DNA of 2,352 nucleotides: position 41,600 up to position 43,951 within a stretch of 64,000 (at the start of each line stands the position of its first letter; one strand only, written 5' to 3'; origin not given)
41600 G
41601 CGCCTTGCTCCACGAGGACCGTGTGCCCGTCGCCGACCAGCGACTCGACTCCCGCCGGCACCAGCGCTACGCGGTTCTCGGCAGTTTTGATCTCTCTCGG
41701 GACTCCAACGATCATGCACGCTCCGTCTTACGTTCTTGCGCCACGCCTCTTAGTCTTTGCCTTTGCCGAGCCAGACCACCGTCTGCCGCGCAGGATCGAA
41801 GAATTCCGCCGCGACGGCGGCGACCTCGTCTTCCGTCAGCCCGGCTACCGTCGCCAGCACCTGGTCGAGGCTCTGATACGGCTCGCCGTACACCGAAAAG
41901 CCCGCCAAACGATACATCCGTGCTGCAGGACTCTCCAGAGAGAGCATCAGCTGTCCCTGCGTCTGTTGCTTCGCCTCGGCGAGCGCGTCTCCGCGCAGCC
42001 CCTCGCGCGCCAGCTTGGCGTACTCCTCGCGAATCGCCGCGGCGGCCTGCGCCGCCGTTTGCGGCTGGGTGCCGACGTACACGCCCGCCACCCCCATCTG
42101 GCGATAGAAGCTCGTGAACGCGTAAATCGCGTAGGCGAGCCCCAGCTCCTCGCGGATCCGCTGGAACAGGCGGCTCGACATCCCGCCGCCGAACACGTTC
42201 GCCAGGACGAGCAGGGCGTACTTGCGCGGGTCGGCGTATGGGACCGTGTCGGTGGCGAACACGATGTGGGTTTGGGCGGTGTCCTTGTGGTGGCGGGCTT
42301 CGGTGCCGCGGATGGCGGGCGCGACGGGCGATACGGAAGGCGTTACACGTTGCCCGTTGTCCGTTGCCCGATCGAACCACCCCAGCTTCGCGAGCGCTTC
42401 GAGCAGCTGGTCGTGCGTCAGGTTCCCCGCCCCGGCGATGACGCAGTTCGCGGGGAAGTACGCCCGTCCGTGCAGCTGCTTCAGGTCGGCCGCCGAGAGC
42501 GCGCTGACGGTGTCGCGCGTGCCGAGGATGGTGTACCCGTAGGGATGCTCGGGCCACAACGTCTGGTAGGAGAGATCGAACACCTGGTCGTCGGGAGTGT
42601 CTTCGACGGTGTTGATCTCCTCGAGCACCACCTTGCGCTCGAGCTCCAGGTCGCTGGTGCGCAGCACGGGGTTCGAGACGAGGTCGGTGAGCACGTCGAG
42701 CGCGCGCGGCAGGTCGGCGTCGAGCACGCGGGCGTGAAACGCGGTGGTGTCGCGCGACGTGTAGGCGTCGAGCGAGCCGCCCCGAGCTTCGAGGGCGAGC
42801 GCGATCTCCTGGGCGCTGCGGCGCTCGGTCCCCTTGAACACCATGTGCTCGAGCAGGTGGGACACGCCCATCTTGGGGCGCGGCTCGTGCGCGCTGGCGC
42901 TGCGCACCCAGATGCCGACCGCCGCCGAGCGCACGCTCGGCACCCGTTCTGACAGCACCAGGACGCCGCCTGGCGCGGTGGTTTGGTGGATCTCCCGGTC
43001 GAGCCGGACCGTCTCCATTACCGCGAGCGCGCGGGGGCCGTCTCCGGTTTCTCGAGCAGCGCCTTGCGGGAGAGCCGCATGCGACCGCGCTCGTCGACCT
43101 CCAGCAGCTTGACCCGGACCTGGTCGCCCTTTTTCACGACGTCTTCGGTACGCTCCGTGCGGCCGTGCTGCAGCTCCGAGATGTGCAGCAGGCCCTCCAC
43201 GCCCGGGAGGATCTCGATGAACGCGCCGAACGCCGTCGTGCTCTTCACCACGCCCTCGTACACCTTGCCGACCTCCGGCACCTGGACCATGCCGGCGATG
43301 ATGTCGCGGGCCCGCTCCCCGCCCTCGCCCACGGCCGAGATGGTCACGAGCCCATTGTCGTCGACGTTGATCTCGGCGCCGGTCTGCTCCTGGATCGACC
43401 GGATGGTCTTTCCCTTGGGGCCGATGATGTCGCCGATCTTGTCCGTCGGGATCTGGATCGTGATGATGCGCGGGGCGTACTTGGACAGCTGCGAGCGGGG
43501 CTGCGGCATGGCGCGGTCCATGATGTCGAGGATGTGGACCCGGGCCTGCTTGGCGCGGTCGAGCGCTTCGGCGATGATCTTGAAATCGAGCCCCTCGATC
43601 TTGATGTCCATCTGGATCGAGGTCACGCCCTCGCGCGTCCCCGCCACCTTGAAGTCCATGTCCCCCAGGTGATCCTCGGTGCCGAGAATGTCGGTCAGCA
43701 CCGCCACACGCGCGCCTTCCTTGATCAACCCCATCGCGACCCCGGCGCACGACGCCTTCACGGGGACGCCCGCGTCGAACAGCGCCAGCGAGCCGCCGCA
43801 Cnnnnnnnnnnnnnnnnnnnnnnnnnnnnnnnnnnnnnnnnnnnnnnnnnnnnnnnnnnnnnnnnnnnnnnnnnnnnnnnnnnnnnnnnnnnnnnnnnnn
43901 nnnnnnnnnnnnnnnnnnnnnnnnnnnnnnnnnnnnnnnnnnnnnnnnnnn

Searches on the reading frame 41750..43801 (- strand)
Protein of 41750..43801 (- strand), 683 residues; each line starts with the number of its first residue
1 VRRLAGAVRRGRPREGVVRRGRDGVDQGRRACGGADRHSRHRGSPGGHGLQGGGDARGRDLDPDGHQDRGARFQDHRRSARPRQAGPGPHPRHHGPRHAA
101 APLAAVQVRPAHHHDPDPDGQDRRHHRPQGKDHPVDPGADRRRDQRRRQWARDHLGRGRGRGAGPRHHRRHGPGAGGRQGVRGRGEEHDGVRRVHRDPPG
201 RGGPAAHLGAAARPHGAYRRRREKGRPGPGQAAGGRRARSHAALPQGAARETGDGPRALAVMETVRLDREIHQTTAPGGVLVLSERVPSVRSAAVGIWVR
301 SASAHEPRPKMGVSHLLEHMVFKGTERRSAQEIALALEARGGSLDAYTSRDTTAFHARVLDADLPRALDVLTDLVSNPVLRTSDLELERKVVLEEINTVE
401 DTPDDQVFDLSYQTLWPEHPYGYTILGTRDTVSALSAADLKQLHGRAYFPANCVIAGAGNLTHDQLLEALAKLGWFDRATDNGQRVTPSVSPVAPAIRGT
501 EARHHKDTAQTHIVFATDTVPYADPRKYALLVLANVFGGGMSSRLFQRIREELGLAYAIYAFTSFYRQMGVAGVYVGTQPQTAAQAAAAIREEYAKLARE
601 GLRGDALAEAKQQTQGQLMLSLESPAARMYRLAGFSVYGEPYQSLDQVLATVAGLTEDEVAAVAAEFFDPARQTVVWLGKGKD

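Call 56: search_protein_families(library=pfam, proteins=[window:41750-43801:-], max_evalue=0.00001)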
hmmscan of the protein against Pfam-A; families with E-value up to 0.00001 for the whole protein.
window:41750-43801:- (683 aa): 2 families
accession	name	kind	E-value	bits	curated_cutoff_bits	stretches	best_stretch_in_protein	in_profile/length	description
PF00675.25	Peptidase_M16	-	2.5e-39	135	22.3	1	282-428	2-148/149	Insulinase (Peptidase family M16)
PF05193.26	Peptidase_M16_C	-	4.9e-34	118.2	23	1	435-613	2-180/181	Peptidase M16 inactive domain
